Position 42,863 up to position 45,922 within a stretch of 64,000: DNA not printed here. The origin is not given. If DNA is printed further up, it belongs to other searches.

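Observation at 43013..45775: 920-aa protein carrying a DnaG-type primase core (Zn-finger plus TOPRIM) behind a 550-aa unknown N-terminal domain; compositionally atypical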

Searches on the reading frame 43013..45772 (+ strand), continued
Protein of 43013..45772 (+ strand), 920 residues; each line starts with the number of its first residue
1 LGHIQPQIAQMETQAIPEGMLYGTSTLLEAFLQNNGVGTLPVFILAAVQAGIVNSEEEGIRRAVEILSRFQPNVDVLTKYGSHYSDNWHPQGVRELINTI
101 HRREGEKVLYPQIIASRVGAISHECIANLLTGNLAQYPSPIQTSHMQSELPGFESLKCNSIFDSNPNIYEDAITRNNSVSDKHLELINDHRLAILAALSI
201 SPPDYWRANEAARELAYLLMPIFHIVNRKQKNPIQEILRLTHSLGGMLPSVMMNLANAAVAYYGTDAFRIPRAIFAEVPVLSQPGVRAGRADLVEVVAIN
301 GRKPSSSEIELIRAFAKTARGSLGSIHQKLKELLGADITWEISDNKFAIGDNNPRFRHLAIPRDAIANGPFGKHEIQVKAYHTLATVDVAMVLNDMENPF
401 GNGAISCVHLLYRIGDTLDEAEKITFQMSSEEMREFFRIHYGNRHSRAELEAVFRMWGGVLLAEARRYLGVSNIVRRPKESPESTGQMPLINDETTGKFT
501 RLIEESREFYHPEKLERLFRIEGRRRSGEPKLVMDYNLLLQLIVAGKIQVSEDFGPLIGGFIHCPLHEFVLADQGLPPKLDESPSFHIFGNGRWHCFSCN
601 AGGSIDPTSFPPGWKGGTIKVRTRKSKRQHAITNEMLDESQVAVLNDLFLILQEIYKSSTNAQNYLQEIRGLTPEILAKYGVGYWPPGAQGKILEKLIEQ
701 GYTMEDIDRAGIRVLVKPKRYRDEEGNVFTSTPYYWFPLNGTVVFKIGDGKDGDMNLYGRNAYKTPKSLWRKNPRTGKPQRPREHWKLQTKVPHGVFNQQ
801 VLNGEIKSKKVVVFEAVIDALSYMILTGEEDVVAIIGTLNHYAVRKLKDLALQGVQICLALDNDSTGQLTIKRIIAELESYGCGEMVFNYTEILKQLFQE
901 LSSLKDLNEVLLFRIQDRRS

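Call 34: find_related_loci(query=A2, collection=genome_contigs, flank=10000)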
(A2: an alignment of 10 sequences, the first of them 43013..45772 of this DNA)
Query A2 (920 aa) in genome_contigs; peptide patterns used: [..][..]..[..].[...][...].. (x = any residue, [..] = any of these).
600 stretches matched a pattern (row limit reached: there are more); 156 encode a relative of the query (tblastn E <= 1e-3); the best 80 are kept; 80 distinct loci.
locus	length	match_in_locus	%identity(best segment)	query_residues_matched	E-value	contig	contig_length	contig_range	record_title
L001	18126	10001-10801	25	564-868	4e-13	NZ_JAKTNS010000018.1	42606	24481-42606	Thermus thalpophilus strain SYSU G00506 NODE_18_length_42606_cov_618.061_ID_2358, whole genome shotgun sequence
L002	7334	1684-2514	26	594-882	1e-11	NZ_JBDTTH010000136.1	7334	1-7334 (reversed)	MAG: Polaromonas sp. isolate cluster3_bin.291 NODE_51300_length_7334_cov_69.478912, whole genome shotgun sequence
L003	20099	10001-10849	25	564-873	2e-11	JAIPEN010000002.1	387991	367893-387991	MAG: Desulfarculaceae bacterium isolate Tobar13.5m-G33 Tobar13-5m-C6, whole genome shotgun sequence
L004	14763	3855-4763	24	540-875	3e-11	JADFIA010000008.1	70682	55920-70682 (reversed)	MAG: Proteobacteria bacterium isolate B37T1B8 B37T1B8_NODE486, whole genome shotgun sequence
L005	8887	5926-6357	28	563-714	2e-10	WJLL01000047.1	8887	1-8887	MAG: Candidatus Portnoybacteria bacterium isolate Bin_561 k141_3353887, whole genome shotgun sequence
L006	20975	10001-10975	24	544-883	2e-10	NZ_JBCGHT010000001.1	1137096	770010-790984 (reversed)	Paenibacillus sp. 102 NODE_1_length_1137096_cov_35.684217, whole genome shotgun sequence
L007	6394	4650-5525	23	561-880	3e-10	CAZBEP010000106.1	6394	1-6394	MAG TPA_asm: uncultured Eggerthellaceae bacterium isolate SRP141132_co2_22 genome assembly, contig: NODE_11418_length_63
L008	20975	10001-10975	24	544-883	8e-10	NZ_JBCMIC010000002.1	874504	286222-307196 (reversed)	Bacillus rhizoplanae strain BD-637 BD_637_contig_0000002, whole genome shotgun sequence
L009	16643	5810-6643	26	564-867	1e-9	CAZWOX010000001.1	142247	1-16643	MAG TPA_asm: uncultured Nitrospira sp. isolate SRP090828_co1_90 genome assembly, contig: NODE_8_length_142247_cov_22.648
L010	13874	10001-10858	25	564-875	1e-9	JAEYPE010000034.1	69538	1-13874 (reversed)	MAG: Proteobacteria bacterium isolate OH_CBB_180 k127_1594461, whole genome shotgun sequence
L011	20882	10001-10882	24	574-873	2e-9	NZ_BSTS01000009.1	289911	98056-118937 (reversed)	Actinomycetospora sp. NBRC 106375 sequence009, whole genome shotgun sequence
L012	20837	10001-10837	25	564-873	2e-9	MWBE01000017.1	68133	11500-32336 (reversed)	MAG: Parcubacteria group bacterium ADurb.Bin326 BWY53_contig000017, whole genome shotgun sequence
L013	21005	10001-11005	24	526-873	3e-9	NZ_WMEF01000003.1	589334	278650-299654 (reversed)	Lysinibacillus cavernae strain SYSU K30005 NODE_3_length_589334_cov_164.312_ID_1171, whole genome shotgun sequence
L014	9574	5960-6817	26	564-882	3e-9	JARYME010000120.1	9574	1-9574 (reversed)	MAG: Armatimonadota bacterium isolate A05DMB-I-24 NODE_120_length_9574_cov_3.821733, whole genome shotgun sequence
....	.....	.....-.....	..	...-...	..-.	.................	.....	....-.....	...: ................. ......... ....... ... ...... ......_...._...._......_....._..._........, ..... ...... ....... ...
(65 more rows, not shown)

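Call 35: find_encoding_contigs(protein=P0003, flank=10000, max_places=2)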
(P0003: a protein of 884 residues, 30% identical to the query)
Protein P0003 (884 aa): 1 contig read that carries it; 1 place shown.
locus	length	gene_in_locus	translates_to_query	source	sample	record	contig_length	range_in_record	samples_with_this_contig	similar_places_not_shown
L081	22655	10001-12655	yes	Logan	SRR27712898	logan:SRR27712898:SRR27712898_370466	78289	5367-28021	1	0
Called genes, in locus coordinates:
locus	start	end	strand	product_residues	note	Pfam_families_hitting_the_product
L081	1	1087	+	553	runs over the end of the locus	PF00118:Cpn60_TCP1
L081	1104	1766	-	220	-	PF08241:Methyltransf_11, PF13649:Methyltransf_25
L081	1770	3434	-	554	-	PF03023:MurJ, PF13440:Polysacc_synt_3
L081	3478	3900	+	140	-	PF01649:Ribosomal_S20p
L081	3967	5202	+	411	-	PF02403:Seryl_tRNA_N, PF00587:tRNA-synt_2b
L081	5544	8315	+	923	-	PF07517:SecA_DEAD, PF01043:SecA_PP_bind, PF21090:P-loop_SecA, PF07516:SecA_SW, PF02810:SEC-C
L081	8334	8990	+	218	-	PF00702:Hydrolase (weak), PF12710:HAD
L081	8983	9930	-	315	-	PF13847:Methyltransf_31 (faint), PF17125:Methyltr_RsmF_N, PF01189:Methyltr_RsmB-F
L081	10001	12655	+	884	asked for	PF01807:Zn_ribbon_DnaG (weak), PF08275:DNAG_N, PF01751:Toprim, PF13155:Toprim_2, PF13362:Toprim_3, PF13662:Toprim_4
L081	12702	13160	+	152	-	PF00258:Flavodoxin_1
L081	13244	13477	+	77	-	PF11387:DUF2795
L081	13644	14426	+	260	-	-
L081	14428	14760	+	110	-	-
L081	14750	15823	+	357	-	PF13399:LytR_C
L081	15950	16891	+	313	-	-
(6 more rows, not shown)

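Call 36: find_encoding_contigs(protein=P0121, flank=10000, max_places=2)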
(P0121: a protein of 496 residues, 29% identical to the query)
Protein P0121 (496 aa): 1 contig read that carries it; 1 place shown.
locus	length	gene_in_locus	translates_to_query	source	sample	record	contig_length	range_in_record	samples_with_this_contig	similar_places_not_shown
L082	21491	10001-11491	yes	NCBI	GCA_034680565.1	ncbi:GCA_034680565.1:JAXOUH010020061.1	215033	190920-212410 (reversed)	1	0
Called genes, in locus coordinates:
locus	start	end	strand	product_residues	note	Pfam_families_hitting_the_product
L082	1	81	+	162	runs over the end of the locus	PF05239:PRC (faint)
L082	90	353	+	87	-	PF18910:DUF5665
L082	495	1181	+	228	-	-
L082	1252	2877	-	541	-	PF00118:Cpn60_TCP1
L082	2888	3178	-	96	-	PF00166:Cpn10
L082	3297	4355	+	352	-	PF00579:tRNA-synt_1b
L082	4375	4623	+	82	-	-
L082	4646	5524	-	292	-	PF00483:NTP_transferase, PF12804:NTP_transf_3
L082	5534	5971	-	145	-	PF00011:HSP20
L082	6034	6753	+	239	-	PF00156:Pribosyltran (weak)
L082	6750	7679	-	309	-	PF00730:HhH-GPD, PF00633:HHH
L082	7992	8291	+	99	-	-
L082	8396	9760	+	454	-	-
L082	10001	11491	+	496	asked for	-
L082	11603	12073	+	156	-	-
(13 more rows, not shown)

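Call 44: find_encoding_contigs(protein=P0146, flank=10000, max_places=2)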
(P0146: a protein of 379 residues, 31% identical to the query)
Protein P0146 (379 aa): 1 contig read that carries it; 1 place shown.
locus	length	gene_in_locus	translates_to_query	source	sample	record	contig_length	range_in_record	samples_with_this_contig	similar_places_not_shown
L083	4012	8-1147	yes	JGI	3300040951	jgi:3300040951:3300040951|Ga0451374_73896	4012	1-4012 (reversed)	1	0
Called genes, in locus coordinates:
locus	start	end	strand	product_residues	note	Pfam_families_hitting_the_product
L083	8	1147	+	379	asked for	-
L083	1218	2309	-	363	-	-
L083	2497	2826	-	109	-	PF00076:RRM_1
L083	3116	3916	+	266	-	PF18915:DUF5667 (weak)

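Call 45: find_encoding_contigs(protein=P0134, flank=10000, max_places=2)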
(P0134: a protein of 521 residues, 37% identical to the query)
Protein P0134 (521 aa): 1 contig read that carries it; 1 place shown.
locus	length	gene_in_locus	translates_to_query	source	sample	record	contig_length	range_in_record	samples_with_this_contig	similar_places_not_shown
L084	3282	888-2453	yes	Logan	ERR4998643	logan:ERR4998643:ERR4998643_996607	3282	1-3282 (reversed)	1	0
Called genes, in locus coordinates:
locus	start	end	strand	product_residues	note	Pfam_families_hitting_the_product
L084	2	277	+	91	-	?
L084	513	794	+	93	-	PF01541:GIY-YIG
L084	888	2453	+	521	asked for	-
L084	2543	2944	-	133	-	PF07963:N_methyl (weak)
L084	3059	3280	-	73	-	?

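Call 69: find_encoding_contigs(protein=P0081, flank=10000, max_places=1)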
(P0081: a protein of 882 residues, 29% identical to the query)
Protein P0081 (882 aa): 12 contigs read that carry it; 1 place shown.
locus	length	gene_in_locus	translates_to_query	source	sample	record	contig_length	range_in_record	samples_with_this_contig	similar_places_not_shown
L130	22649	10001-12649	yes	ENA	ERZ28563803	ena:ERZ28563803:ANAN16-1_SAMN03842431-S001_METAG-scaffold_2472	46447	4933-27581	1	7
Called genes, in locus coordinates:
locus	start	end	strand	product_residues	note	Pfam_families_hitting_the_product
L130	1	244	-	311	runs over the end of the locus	-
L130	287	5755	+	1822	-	PF13205:Big_5, PF01835:MG2 (faint), PF07703:A2M_BRD, PF07591:PT-HINT, PF00207:A2M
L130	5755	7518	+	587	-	PF01875:Memo, PF09587:PGA_cap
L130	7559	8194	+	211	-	PF01936:NYN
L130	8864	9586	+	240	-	PF00376:MerR, PF12728:HTH_17, PF13411:MerR_1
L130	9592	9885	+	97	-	-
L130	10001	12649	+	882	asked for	PF01807:Zn_ribbon_DnaG (weak), PF13155:Toprim_2, PF13362:Toprim_3 (weak)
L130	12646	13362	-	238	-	PF00483:NTP_transferase, PF12804:NTP_transf_3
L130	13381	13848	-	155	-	PF00293:NUDIX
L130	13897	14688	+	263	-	PF08282:Hydrolase_3, PF03332:PMM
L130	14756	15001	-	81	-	-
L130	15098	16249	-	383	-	PF01916:DS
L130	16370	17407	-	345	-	PF00579:tRNA-synt_1b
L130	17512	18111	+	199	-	PF20803:PaaX_M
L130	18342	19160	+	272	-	PF00795:CN_hydrolase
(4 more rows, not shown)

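Call 70: find_encoding_contigs(protein=P0061, flank=10000, max_places=1)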
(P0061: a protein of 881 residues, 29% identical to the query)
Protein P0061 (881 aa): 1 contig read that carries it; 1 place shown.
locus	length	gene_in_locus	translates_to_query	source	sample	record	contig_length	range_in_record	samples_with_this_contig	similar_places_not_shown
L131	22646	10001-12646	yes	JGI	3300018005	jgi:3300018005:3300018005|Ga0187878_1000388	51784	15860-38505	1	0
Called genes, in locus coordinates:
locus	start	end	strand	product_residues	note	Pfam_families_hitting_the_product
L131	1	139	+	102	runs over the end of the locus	PF00166:Cpn10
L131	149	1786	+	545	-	PF00118:Cpn60_TCP1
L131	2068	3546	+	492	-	PF02511:Thy1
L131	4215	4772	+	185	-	PF04011:LemA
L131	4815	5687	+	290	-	PF04536:TPM_phosphatase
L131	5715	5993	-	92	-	-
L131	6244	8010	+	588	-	PF00664:ABC_membrane, PF00005:ABC_tran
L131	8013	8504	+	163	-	PF01243:PNPOx_N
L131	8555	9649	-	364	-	-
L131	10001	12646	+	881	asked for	PF01807:Zn_ribbon_DnaG (weak)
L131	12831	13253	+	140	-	-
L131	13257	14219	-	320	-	PF01018:GTP1_OBG, PF01926:MMR_HSR1, PF02421:FeoB_N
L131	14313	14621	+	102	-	-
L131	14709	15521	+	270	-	PF00005:ABC_tran, PF13175:AAA_15 (faint), PF13304:AAA_21 (weak)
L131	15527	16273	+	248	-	PF01061:ABC2_membrane, PF12698:ABC2_membrane_3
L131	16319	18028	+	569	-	PF01807:Zn_ribbon_DnaG, PF08275:DNAG_N, PF01751:Toprim (weak), PF13155:Toprim_2, PF13662:Toprim_4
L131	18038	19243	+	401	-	PF03979:Sigma70_r1_1 (weak), PF00140:Sigma70_r1_2, PF04542:Sigma70_r2, PF04539:Sigma70_r3, PF04545:Sigma70_r4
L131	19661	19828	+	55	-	-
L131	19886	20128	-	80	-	-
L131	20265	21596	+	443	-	PF00404:Dockerin_1 (weak), PF18962:Por_Secre_tail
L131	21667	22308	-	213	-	-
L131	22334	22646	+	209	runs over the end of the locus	PF02163:Peptidase_M50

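Call 76: search_protein_families(library=padloc, proteins=[window:43013-45772:+, P0003, P0061, P0121, P0134], max_evalue=0.1)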
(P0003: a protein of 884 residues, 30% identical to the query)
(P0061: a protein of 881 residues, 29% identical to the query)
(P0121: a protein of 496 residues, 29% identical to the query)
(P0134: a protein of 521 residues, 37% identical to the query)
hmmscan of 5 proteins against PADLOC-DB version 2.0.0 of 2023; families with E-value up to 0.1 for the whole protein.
window:43013-45772:+ (920 aa): 2 families
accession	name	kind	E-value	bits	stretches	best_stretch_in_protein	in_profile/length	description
PDLC03800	RTasDnaG-like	-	4.5e-18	63.3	2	626-914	155-375/550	DRT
PDLC03767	RT_UG29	-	0.00019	16.9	1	581-878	42-335/2280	DRT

P0003 (884 aa): 2 families
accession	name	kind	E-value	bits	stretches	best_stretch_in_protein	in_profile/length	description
PDLC03800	RTasDnaG-like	-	6.6e-23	79.2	2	641-852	160-356/550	DRT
PDLC03767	RT_UG29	-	7.5e-15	51.4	1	565-854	30-344/2280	DRT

P0061 (881 aa): 2 families
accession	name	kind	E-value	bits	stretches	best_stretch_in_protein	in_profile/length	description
PDLC03800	RTasDnaG-like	-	1e-10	39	2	600-825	164-341/550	DRT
PDLC03767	RT_UG29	-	1.9e-05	20.2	1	523-551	34-65/2280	DRT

P0121 (496 aa): 0 families

P0134 (521 aa): 0 families

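Call 81: search_dna_similar(query=window:43013-45772:+, collection=plasmids, mode=protein, max_evalue=0.001, max_rows=15)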
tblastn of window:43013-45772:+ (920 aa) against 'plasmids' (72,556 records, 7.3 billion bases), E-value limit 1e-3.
Records with a match: 9; places in all: 9; records where one place covers at least 80% of the query: 0.
Best place of each record, by identity: <60% 9.
By first word of the organism name: Ralstonia 6; Bacillus 1; Frondihabitans 1; Desulfocapsa 1.
By predicted mobility (MOB-suite, as given by PLSDB): non-mobilizable 9.
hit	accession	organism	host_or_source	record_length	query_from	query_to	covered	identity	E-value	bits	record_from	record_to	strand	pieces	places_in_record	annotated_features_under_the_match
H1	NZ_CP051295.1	Ralstonia solanacearum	Plantain,cell culture,stem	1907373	564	884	35%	26.7%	2e-7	63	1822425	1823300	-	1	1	none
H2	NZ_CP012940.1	Ralstonia solanacearum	plantain,cell culture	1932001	564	884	35%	26.7%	2e-7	63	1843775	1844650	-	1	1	none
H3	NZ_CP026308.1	Ralstonia solanacearum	Musa sp.,pure culture,plants with Moko ...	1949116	564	884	35%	26.7%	2e-7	63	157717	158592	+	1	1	none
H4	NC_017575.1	Ralstonia solanacearum Po82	-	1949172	564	884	35%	26.7%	2e-7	63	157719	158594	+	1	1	none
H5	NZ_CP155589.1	Ralstonia solanacearum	Musa sp.,cell culture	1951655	564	884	35%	26.7%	2e-7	63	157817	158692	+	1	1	none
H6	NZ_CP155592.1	Ralstonia solanacearum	Musa sp.,cell culture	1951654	564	884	35%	26.7%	2e-7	63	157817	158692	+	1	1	none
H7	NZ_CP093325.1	Bacillus sp. N5-665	whole organism,peat soil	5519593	544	883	37%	22.8%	4e-5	55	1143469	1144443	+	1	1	none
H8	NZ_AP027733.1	Frondihabitans sucicola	cell culture,Sap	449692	576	884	34%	24.8%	2e-8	67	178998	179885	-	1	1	dnaG: DNA primase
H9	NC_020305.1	Desulfocapsa sulfexigens DSM 10523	-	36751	593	864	30%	24.0%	7e-4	51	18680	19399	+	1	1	CHC2 zinc finger domain-containing protein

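Call 101: find_encoding_contigs(protein=P0037, flank=10000, max_places=2)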
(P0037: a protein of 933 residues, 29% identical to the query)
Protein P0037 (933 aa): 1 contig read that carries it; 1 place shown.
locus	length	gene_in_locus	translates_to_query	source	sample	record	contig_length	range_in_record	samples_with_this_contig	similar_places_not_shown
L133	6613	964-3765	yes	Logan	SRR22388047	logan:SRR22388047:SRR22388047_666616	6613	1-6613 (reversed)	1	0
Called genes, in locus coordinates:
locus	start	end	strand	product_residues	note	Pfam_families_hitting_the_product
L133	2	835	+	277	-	?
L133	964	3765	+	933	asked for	PF13155:Toprim_2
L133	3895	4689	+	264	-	PF02511:Thy1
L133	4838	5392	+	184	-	PF04011:LemA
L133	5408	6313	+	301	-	PF01435:Peptidase_M48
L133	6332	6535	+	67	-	-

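Call 102: find_encoding_contigs(protein=P0033, flank=10000, max_places=2)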
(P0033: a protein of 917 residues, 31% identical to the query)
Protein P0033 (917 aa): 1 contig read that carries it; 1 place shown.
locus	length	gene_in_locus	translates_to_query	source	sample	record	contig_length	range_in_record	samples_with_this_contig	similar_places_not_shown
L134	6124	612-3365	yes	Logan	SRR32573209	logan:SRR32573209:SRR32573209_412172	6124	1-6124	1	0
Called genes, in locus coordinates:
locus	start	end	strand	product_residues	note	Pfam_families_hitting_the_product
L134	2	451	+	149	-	?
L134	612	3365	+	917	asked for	PF13155:Toprim_2 (faint)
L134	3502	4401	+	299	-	PF02511:Thy1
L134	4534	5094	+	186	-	PF04011:LemA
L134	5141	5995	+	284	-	-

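Call 103: find_encoding_contigs(protein=P0005, flank=10000, max_places=2)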
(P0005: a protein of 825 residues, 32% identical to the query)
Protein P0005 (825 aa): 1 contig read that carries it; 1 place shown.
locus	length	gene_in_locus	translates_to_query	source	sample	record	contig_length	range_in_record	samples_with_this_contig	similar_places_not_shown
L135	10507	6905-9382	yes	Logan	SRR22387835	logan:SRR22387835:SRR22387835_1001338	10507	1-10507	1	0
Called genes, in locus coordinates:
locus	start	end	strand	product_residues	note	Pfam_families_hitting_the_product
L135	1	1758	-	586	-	?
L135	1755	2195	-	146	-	PF13473:Cupredoxin_1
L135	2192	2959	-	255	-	-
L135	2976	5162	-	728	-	PF02683:DsbD_TM (weak), PF13115:YtkA (faint)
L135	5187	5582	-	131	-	-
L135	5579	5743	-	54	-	-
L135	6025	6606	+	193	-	-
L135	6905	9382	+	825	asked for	PF13155:Toprim_2, PF13362:Toprim_3, PF13662:Toprim_4 (weak)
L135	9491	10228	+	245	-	PF00119:ATP-synt_A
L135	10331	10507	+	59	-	?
